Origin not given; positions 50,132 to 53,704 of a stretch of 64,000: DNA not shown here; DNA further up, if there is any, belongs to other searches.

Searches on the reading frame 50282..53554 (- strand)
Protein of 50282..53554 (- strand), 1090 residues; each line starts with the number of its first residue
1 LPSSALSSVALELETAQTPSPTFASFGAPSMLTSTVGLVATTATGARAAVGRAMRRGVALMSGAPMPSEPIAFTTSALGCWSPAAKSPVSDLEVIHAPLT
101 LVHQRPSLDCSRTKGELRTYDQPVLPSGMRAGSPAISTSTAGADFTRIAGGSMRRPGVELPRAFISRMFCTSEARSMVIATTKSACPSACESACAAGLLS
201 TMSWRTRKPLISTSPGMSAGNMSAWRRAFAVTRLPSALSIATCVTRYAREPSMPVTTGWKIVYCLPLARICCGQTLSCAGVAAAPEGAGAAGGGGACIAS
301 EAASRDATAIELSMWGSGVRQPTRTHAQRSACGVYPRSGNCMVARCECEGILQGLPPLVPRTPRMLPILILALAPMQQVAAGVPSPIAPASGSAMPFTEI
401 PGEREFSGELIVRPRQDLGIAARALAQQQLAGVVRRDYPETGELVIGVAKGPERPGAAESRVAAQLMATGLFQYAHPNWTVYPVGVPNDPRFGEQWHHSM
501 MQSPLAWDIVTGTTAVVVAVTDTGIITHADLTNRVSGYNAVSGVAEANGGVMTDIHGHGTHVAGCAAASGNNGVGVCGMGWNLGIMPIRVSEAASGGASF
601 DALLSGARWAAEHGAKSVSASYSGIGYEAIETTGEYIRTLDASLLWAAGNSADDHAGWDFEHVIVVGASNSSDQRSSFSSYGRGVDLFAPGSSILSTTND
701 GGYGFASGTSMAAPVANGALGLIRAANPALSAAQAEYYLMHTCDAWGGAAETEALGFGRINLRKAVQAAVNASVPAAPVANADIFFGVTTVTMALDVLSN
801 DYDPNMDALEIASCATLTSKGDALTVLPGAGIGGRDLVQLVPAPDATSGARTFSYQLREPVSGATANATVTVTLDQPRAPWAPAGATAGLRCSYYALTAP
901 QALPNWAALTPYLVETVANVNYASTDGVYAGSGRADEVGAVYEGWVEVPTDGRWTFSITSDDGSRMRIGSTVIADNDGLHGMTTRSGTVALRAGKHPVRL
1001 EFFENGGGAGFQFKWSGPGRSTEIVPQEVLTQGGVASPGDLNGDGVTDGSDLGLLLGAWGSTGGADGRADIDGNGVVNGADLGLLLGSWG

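Call 7: search_protein_families(library=pfam, max_evalue=0.01, proteins=[window:50282-53554:-])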
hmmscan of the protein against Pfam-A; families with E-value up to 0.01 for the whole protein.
window:50282-53554:- (1090 aa): 5 families
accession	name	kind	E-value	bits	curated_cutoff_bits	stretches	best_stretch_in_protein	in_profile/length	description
PF00082.27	Peptidase_S8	-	1.4e-35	123.4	21.8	1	515-758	3-288/288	Subtilase family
PF07691.17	PA14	-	9.6e-15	55.1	24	1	930-1027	38-145/147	PA14 domain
PF17963.7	Big_9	-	2.3e-06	28.9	23.6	1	777-873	3-89/89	Bacterial Ig domain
PF00404.24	Dockerin_1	-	0.00023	21.7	22.9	1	1038-1085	1-52/57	Dockerin type I domain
PF17803.7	Cadherin_4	-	0.0026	18.7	25.1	1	773-821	9-59/71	Bacterial cadherin-like domain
